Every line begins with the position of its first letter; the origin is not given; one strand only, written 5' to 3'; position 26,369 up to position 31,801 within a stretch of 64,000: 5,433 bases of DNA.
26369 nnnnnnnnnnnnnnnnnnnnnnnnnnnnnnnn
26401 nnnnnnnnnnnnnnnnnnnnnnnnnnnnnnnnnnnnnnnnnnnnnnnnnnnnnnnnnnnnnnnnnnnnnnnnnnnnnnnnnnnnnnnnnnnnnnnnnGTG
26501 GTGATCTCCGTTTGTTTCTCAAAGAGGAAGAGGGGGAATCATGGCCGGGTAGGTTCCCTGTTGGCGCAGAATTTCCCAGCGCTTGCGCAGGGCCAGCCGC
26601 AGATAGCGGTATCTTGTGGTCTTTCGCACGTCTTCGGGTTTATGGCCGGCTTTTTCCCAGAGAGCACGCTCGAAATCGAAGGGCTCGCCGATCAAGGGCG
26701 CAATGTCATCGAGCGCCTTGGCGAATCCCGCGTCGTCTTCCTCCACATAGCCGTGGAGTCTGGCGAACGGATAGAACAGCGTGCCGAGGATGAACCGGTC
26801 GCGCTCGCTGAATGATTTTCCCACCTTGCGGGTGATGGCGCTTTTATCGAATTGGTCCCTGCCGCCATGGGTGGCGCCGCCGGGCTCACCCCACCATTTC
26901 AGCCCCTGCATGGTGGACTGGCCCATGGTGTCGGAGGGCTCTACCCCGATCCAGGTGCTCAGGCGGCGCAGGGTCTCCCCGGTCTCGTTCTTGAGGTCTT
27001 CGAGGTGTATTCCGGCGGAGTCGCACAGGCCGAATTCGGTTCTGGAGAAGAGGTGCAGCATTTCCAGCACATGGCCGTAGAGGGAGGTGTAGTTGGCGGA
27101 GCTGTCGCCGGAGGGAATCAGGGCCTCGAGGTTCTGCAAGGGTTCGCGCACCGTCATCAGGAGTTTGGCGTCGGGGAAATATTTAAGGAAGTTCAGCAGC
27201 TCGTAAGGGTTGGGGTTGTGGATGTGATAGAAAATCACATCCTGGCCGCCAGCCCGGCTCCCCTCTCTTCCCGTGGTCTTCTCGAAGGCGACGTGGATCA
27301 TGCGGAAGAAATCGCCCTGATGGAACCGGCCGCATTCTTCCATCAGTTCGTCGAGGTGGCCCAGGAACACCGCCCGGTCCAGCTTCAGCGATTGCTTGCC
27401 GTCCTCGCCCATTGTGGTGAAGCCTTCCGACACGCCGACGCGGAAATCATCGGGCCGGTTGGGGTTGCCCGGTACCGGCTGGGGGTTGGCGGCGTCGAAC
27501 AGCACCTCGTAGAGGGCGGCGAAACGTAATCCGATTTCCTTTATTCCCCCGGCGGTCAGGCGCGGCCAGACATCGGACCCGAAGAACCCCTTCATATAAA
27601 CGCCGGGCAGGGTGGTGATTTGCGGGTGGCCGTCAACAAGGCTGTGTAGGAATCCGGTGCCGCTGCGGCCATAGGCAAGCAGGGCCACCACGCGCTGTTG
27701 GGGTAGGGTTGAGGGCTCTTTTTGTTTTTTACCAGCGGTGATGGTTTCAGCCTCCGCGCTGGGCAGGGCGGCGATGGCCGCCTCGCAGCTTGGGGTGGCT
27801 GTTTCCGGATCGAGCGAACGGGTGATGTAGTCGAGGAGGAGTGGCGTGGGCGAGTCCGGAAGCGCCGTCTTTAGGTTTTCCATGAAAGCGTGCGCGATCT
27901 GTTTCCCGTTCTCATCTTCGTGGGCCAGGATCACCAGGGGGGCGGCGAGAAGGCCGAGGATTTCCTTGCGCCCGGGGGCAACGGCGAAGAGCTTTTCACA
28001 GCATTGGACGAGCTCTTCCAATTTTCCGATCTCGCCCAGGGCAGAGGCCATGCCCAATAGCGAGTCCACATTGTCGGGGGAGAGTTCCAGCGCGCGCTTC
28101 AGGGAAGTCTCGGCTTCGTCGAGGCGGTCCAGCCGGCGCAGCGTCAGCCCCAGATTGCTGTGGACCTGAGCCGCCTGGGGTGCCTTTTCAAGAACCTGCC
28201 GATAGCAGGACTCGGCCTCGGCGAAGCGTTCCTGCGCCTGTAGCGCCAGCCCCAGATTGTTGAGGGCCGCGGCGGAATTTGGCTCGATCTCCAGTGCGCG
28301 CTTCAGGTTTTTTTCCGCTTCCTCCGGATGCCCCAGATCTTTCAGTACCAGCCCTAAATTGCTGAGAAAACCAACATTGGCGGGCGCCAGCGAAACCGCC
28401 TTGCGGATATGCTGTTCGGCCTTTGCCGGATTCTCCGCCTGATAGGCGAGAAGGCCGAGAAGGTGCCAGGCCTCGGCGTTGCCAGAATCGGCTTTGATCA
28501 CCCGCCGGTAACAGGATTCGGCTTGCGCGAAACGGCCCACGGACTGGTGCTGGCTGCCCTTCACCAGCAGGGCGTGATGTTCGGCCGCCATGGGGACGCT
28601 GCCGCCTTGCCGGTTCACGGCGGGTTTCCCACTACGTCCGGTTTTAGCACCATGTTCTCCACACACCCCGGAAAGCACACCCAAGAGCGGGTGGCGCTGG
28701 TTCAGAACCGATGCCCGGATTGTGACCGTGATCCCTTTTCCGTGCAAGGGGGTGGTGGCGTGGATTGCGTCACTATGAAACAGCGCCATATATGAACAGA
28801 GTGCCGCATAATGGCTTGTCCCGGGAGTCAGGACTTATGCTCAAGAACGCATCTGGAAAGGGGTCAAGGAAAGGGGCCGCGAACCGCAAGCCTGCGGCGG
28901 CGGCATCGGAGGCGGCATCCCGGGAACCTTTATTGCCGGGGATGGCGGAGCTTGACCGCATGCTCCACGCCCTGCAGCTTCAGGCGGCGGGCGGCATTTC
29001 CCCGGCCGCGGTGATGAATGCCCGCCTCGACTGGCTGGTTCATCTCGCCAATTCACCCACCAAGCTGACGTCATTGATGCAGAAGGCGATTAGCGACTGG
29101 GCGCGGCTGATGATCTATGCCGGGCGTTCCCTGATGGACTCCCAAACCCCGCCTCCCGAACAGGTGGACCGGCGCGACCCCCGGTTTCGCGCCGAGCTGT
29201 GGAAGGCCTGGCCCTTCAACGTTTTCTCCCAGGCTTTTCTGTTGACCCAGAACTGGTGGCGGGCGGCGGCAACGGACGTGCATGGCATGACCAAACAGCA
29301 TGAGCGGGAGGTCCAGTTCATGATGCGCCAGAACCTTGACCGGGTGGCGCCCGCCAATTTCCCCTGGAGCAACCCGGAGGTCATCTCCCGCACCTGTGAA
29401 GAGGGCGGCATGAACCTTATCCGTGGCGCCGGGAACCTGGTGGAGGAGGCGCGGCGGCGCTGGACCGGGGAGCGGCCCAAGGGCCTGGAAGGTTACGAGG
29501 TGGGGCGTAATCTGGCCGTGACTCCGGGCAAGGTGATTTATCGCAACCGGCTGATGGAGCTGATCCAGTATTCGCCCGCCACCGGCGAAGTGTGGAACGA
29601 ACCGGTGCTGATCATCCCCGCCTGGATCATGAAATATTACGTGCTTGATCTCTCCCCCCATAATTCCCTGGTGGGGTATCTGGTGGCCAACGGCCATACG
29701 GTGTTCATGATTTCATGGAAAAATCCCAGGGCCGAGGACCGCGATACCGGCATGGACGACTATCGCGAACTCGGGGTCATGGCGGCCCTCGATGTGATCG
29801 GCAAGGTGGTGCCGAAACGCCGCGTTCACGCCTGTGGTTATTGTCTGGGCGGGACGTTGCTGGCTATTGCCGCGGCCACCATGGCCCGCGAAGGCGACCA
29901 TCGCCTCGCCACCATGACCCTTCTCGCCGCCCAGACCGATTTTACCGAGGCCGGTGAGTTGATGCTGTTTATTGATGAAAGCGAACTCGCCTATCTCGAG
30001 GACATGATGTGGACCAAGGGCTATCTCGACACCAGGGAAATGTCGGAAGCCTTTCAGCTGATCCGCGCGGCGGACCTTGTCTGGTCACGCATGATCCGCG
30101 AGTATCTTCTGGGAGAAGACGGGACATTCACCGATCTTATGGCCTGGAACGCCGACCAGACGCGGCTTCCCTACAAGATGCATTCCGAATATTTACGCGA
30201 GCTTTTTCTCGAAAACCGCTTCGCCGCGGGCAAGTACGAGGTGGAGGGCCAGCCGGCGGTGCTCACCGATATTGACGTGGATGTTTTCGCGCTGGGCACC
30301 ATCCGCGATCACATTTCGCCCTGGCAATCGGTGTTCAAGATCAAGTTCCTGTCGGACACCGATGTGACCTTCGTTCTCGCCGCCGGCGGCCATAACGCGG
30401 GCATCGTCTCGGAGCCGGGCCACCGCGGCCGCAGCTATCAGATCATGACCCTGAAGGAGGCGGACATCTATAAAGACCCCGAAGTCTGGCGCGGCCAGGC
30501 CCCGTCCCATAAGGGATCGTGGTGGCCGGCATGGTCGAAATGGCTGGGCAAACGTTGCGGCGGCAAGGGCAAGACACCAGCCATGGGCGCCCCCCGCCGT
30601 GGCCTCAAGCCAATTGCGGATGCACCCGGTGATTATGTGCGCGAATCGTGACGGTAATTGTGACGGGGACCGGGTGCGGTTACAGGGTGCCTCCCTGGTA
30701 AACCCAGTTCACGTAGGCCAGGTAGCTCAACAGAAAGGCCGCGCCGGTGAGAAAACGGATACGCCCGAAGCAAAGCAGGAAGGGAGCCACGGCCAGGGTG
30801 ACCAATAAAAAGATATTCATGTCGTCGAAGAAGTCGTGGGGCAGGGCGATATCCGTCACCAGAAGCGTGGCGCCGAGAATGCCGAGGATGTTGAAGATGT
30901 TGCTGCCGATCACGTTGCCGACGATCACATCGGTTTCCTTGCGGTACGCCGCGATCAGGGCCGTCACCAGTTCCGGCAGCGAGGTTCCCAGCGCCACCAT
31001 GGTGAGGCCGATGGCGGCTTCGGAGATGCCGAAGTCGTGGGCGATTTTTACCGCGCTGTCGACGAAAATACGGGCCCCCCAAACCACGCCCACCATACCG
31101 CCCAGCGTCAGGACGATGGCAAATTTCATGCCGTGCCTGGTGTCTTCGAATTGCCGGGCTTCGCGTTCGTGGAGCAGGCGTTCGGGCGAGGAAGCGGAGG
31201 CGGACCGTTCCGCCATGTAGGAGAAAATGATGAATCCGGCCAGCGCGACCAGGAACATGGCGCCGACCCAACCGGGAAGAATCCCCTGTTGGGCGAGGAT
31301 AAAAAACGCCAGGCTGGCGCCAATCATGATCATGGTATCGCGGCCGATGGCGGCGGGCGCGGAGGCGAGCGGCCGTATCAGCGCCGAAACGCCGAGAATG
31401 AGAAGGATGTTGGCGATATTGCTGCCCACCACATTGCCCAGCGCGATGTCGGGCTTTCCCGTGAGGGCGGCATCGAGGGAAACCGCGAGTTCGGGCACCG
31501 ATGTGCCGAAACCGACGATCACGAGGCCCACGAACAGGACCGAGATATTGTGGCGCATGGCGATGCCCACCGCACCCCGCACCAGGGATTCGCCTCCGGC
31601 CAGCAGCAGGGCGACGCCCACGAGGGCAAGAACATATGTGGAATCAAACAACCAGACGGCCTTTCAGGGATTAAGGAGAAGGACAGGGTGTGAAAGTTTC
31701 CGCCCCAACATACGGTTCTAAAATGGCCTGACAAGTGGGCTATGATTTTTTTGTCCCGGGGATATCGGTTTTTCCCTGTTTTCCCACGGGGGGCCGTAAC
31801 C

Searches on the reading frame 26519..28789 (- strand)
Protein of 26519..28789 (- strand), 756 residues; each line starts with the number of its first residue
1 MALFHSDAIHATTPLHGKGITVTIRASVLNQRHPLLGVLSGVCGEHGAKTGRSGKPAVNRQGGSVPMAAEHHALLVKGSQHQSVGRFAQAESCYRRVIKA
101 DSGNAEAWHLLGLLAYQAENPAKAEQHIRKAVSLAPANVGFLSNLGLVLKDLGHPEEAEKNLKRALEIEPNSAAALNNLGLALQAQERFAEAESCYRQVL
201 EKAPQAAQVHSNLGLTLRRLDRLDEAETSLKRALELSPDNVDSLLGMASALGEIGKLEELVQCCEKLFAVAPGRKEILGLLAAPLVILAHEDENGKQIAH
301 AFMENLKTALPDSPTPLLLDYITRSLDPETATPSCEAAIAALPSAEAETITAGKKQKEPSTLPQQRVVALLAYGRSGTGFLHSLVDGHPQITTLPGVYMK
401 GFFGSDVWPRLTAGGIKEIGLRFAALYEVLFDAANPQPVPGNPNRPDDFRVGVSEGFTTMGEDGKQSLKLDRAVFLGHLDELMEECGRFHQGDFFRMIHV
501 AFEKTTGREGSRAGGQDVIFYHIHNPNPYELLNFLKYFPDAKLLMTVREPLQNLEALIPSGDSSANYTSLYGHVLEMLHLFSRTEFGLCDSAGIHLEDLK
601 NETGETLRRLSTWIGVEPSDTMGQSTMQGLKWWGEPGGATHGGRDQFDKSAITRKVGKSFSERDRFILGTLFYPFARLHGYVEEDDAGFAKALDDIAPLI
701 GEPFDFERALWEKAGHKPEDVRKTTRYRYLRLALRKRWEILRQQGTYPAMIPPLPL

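Call 62: search_protein_families(library=pfam, proteins=[window:26519-28789:-], max_evalue=0.00001)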
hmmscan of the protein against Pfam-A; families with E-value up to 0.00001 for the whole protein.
window:26519-28789:- (756 aa): 16 families
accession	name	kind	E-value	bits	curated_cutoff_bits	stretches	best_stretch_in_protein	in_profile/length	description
PF00515.34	TPR_1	-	2.3e-34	116.2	27.8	3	173-204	1-32/34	Tetratricopeptide repeat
PF07719.23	TPR_2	-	7e-33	110.4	27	2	207-240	1-34/34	Tetratricopeptide repeat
PF13181.12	TPR_8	-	2.2e-30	102.6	25.7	0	207-240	1-34/34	Tetratricopeptide repeat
PF13431.12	TPR_17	-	8.2e-27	91.6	24.4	0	162-193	2-33/34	Tetratricopeptide repeat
PF13432.12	TPR_16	-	1.6e-25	89.6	32.7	2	180-240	4-64/65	Tetratricopeptide repeat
PF13414.12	TPR_11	-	8.6e-24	83.4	26.8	0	152-186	7-41/42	TPR repeat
PF13424.12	TPR_12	-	2.6e-23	82.4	30.1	2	172-237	2-75/77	Tetratricopeptide repeat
PF13428.12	TPR_14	-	9.1e-20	69.6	23.5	0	145-180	7-42/44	Tetratricopeptide repeat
PF14559.12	TPR_19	-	3.3e-19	69.4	25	1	152-211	4-63/68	Tetratricopeptide repeat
PF13374.12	TPR_10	-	1.1e-16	60.7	27.5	1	173-201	2-30/42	Tetratricopeptide repeat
PF13176.12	TPR_7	-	4e-16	58.1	27.9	0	175-205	1-31/36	Tetratricopeptide repeat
PF23914.1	TPR_CcmH_CycH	-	3.2e-15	56.7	42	1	95-206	40-154/158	Cytochrome c-type biogenesis protein H TPR domain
PF13371.12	TPR_9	-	6.4e-11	42.5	35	0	155-210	11-66/73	Tetratricopeptide repeat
PF12895.13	ANAPC3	-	9.2e-08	32.7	27.2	0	86-164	4-81/82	Anaphase-promoting complex, cyclosome, subunit 3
PF13174.12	TPR_6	-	1.1e-07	32.5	26.3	0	178-205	5-32/33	Tetratricopeptide repeat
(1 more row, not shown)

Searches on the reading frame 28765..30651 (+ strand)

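Call 62: search_protein_families(library=pfam, proteins=[window:28765-30651:+], max_evalue=0.00001)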
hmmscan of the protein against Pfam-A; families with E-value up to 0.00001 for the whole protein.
window:28765-30651:+ (628 aa): 3 families
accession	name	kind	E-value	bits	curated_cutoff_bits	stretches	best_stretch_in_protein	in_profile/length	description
PF07167.19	PhaC_N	-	2.5e-51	174.2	23.7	1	137-306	1-173/173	Poly-beta-hydroxybutyrate polymerase (PhaC) N-terminus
PF12551.13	PHBC_N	-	5.7e-14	52.1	25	1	62-100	5-43/43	Poly-beta-hydroxybutyrate polymerase N terminal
PF00561.26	Abhydrolase_1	-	1.3e-09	38.5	25.8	1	280-547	2-242/245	alpha/beta hydrolase fold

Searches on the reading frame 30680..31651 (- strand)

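Call 62: search_protein_families(library=pfam, proteins=[window:30680-31651:-], max_evalue=0.00001)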
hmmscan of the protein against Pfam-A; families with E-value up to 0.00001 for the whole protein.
window:30680-31651:- (323 aa): 1 family
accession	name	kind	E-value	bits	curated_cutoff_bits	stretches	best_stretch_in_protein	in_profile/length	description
PF01699.29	Na_Ca_ex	-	3.2e-57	193.2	24.9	2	178-318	2-150/151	Sodium/calcium exchanger protein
